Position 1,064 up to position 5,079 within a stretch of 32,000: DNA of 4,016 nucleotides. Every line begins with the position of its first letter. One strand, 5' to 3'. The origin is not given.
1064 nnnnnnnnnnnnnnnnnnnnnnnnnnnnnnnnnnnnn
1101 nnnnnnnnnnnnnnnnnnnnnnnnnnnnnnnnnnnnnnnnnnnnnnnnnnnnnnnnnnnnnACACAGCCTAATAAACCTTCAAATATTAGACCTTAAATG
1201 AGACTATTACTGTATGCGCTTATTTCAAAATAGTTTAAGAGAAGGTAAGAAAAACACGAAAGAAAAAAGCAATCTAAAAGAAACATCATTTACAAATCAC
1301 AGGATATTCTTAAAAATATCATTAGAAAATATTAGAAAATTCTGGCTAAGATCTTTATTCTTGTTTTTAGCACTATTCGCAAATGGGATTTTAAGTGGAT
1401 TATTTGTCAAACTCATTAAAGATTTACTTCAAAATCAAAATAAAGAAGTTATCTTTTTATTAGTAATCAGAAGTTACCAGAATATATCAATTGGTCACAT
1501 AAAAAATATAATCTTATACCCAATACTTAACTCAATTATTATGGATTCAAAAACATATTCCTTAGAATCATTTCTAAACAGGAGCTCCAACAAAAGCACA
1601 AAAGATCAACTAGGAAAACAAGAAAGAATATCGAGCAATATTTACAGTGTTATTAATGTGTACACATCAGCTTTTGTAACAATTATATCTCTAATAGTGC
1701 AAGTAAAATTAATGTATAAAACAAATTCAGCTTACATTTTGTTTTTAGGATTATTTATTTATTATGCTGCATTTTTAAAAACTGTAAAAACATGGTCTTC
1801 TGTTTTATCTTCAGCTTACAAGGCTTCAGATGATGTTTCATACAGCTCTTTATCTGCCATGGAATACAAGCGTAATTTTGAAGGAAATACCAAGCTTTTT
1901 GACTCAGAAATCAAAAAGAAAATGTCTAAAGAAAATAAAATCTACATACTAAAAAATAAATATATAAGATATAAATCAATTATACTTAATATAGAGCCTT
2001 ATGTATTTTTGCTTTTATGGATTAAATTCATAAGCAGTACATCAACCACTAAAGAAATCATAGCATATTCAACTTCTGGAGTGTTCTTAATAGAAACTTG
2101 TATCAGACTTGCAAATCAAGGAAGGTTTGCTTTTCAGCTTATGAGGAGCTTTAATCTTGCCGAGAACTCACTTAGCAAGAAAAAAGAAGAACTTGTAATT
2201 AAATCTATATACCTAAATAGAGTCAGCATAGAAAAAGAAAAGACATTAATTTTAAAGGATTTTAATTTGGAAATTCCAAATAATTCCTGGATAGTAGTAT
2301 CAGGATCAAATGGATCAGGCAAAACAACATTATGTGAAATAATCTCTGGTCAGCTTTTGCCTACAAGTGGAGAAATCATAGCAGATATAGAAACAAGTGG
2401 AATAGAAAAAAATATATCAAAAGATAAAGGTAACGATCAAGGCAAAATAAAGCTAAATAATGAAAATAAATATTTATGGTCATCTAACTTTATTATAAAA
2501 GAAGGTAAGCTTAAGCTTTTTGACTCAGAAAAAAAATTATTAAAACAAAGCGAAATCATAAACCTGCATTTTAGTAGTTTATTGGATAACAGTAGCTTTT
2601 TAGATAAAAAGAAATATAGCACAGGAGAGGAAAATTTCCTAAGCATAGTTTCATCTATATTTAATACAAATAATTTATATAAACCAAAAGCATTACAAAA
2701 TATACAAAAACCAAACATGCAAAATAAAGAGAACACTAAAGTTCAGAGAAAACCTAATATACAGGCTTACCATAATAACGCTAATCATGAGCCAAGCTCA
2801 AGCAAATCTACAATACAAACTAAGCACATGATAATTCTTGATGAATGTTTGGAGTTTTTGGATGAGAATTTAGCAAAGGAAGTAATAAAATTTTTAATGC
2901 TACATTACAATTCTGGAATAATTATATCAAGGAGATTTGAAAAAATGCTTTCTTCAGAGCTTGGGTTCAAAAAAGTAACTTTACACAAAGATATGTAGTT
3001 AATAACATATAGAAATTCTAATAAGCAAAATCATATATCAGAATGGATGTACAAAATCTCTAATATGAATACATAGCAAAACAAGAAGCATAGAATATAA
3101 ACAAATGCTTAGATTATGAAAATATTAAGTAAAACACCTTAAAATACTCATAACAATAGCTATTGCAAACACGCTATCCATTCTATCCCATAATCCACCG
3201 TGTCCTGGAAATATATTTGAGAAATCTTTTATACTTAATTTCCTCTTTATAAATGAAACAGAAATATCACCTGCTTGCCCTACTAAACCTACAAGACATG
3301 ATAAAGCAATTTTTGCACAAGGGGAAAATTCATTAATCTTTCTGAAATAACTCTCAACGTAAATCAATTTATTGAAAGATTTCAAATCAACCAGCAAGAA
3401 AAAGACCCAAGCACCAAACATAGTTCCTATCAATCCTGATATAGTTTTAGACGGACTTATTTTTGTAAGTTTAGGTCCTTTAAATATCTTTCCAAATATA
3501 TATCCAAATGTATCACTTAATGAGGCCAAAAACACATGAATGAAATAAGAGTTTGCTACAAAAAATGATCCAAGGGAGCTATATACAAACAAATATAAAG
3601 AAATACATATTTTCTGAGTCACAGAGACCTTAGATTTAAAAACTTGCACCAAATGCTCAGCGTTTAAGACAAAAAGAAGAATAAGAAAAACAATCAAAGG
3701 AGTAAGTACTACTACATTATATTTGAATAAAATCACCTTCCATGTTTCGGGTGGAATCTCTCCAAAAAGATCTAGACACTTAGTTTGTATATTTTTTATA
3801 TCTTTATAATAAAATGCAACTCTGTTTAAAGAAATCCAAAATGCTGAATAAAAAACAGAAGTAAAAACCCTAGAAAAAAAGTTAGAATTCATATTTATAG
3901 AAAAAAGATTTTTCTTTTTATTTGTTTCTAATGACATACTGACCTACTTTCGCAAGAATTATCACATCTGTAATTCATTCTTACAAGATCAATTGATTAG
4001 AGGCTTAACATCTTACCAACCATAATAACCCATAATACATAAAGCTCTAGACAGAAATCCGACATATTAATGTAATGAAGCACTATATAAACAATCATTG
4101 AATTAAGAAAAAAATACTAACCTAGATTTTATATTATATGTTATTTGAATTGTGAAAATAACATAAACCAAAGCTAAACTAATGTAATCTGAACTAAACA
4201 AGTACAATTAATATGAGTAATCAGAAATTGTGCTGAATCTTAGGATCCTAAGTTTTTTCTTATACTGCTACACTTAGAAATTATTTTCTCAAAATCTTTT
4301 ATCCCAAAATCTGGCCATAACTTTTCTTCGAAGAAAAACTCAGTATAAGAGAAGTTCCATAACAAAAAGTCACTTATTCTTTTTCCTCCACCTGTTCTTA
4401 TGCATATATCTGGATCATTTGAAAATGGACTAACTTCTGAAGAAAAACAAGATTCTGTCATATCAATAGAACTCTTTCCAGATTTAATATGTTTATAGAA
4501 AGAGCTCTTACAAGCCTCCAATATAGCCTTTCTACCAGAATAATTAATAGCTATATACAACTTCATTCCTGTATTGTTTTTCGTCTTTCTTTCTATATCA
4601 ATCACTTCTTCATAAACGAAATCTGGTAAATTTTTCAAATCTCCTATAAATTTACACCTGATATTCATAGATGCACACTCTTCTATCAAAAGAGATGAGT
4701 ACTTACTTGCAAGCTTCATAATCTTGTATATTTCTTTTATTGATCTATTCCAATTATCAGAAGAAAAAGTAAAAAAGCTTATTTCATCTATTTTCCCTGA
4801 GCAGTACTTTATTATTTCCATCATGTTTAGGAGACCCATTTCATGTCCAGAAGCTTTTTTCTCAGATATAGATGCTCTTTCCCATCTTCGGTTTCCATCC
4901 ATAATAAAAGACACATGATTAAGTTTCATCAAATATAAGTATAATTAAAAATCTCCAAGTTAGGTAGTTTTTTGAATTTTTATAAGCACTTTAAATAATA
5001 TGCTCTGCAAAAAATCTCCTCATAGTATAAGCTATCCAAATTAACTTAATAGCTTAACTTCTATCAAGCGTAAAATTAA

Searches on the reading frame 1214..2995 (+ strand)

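Call 22: search_protein_families(library=pfam, proteins=[window:1214-2995:+], max_evalue=0.00001)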
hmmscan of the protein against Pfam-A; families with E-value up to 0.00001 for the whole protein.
window:1214-2995:+ (594 aa): 1 family
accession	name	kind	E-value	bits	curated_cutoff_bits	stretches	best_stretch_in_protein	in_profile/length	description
PF00005.33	ABC_tran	-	4.6e-12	47.1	25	1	347-488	1-129/137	ABC transporter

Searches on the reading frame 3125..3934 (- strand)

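Call 22: search_protein_families(library=pfam, proteins=[window:3125-3934:-], max_evalue=0.00001)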
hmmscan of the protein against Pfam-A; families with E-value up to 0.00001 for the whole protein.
window:3125-3934:- (269 aa): 1 family
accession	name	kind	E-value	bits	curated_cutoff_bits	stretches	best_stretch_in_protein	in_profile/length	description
PF01148.25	CTP_transf_1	-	1.1e-31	111.1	24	1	64-265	70-260/264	Cytidylyltransferase family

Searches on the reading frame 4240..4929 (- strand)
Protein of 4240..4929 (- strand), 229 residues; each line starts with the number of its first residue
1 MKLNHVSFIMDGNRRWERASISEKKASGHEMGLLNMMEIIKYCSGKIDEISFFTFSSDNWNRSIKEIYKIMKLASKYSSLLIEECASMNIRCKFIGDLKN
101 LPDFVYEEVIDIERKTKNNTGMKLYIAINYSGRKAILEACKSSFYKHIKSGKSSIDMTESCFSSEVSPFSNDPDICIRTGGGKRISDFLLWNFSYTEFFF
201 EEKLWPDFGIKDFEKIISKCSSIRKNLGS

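Call 22: search_protein_families(library=pfam, proteins=[window:4240-4929:-], max_evalue=0.00001)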
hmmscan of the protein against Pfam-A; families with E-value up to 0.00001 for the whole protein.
window:4240-4929:- (229 aa): 1 family
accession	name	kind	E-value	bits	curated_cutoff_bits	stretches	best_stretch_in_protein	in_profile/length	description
PF01255.24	Prenyltransf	-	4.5e-58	196.8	27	1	9-225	1-216/219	Putative undecaprenyl diphosphate synthase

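Call 24: find_related_loci(query=window:4240-4929:-, collection=genome_contigs, flank=10000)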
Query window:4240-4929:- (229 aa) in genome_contigs; peptide patterns used: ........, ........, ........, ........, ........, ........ (x = any residue, [..] = any of these).
192 stretches matched a pattern; 129 encode a relative of the query (tblastn E <= 1e-3); the best 80 are kept; 80 distinct loci.
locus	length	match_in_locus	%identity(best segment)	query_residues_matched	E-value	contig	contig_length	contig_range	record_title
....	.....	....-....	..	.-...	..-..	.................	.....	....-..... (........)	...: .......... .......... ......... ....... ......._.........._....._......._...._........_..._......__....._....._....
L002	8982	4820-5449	38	5-213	6e-44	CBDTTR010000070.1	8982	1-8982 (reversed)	MAG TPA_asm: uncultured bacterium isolate SRR7614714_binner13_Refined_37 genome assembly, contig: ERZ23877832.3575, whol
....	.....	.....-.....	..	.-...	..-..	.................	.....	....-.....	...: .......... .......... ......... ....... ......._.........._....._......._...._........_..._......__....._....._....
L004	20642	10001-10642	39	5-217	2e-43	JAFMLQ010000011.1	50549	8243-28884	MAG: Flavobacteriaceae bacterium isolate DEBay_Sum22NG08_6 NODE_139_length_50549_cov_8.783578, whole genome shotgun sequ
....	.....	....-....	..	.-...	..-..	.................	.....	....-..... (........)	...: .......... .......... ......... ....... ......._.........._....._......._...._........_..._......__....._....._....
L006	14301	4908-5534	39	5-213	3e-43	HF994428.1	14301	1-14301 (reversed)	Clostridium sp. CAG:780 genomic scaffold, scf97, whole genome shotgun sequence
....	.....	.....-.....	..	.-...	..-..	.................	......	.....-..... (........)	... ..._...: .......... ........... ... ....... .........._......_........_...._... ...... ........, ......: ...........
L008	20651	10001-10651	37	5-217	7e-43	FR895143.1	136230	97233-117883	Eggerthella sp. CAG:298 genomic scaffold, scf71, whole genome shotgun sequence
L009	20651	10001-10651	37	5-217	2e-42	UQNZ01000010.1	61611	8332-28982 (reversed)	uncultured Eggerthella sp. isolate UMGS468 genome assembly, contig: NODE_143_length_61611_cov_8.884853, whole genome sho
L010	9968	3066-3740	36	5-228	1e-42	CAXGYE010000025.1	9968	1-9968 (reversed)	MAG TPA_asm: uncultured Flavobacteriaceae bacterium isolate ERR315857_binner13_Refined_10 genome assembly, contig: ERZ54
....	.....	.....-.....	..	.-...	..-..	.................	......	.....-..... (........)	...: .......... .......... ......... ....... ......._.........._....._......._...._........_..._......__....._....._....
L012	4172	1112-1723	36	5-208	2e-42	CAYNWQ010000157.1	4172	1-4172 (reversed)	MAG TPA_asm: uncultured Gordonibacter sp. isolate binchicken_co323_278 genome assembly, contig: NODE_24826_length_4172_c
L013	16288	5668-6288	39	4-210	3e-42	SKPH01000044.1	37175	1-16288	MAG: Syntrophomonadaceae bacterium isolate CSSed162cmA_365R1 CSSed16-2cmA-1221, whole genome shotgun sequence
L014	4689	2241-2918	36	5-229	3e-42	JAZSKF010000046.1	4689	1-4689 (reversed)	MAG: Clostridia bacterium isolate T1900044561_TS20190027.MAGScoT_cleanbin_000036 SGB_369_k141_287921, whole genome shotg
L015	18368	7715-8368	38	5-218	2e-42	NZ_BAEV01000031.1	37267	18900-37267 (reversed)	Clostridium arbusti SL206, whole genome shotgun sequence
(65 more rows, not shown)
